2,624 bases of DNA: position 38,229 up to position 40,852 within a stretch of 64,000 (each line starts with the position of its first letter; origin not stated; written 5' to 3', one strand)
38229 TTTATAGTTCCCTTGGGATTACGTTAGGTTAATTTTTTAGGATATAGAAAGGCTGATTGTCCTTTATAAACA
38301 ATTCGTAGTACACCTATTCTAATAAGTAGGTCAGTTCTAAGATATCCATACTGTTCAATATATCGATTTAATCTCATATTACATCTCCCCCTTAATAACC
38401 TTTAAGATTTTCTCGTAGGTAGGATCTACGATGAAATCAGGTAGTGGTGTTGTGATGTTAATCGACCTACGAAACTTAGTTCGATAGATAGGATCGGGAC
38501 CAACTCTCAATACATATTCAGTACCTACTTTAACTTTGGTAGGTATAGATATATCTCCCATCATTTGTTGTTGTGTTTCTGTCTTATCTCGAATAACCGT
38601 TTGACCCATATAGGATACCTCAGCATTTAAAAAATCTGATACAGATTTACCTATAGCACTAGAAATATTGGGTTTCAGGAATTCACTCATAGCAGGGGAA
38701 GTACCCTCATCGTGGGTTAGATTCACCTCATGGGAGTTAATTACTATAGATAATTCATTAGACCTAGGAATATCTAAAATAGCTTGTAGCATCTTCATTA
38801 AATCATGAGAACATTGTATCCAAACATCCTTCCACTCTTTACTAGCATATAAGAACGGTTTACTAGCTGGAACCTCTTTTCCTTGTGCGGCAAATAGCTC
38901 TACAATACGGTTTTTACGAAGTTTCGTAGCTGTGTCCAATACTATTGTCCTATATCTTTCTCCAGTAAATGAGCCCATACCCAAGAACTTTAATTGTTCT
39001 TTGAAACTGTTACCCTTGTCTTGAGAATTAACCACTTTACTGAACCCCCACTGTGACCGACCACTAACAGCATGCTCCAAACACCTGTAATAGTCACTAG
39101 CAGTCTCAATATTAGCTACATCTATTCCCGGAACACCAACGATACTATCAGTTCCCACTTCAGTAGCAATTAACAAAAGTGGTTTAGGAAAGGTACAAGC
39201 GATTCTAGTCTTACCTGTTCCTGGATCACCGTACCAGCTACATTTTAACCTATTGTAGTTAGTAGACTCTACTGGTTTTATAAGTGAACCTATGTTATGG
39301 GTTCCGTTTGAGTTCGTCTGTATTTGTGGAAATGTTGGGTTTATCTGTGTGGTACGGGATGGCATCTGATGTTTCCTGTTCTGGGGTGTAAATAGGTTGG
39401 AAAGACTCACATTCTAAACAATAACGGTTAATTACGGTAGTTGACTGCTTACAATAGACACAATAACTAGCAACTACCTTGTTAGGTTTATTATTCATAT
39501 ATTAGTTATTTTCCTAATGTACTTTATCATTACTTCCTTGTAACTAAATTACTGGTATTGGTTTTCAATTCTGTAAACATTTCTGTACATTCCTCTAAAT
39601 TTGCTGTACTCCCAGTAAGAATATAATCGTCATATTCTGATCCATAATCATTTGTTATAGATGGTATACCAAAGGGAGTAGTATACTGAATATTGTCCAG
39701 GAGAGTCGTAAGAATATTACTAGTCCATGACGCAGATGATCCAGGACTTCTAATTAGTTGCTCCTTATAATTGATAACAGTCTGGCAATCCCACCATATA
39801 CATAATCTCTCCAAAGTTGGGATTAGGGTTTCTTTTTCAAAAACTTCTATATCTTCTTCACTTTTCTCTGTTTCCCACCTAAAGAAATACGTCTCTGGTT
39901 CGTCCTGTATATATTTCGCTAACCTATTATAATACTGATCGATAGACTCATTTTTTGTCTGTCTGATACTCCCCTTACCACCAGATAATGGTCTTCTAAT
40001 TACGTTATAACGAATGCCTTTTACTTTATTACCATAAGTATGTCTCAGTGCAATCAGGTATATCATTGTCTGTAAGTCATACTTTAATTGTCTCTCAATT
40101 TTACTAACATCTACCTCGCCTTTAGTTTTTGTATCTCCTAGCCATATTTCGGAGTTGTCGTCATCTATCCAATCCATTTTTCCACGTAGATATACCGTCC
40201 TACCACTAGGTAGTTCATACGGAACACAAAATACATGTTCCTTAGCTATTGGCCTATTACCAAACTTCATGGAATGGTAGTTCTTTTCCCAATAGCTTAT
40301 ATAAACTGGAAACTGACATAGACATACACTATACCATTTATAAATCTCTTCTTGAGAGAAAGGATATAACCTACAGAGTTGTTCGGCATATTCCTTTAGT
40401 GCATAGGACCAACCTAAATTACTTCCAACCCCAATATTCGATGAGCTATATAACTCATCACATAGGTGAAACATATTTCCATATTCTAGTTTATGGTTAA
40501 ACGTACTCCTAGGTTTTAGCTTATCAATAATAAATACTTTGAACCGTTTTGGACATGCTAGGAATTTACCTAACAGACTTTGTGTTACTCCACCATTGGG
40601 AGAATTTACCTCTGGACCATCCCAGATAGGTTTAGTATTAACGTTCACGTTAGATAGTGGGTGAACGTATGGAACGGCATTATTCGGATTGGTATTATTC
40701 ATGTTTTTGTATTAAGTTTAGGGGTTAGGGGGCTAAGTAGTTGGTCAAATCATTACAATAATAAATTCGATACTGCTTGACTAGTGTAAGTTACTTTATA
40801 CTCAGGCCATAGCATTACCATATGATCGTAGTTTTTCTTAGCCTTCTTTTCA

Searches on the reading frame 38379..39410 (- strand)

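Call 66: search_protein_families(library=pfam, proteins=[window:38379-39410:-], max_evalue=0.001)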
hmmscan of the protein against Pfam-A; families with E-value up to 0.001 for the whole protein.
window:38379-39410:- (343 aa): 1 family
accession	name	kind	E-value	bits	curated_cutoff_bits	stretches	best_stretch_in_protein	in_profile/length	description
PF13479.12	AAA_24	-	2e-13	51.1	27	1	55-277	3-174/195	AAA domain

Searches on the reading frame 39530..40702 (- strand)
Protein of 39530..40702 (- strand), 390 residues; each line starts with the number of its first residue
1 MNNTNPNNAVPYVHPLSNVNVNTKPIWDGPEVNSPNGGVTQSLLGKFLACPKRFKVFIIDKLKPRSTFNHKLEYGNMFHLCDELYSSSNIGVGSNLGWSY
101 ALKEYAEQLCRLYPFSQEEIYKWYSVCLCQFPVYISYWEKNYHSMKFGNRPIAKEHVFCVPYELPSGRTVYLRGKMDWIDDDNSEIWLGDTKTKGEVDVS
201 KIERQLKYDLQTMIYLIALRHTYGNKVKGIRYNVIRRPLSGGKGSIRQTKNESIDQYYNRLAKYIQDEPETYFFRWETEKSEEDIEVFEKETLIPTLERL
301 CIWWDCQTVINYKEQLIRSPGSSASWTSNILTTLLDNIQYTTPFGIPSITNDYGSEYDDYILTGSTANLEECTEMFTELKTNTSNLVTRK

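Call 66: search_protein_families(library=pfam, proteins=[window:39530-40702:-], max_evalue=0.001)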
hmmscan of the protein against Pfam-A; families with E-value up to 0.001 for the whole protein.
window:39530-40702:- (390 aa): 1 family
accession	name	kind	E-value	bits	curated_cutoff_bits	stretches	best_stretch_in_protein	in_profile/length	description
PF12705.13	PDDEXK_1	-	8.9e-18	65.5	22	1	40-267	3-219/247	PD-(D/E)XK nuclease superfamily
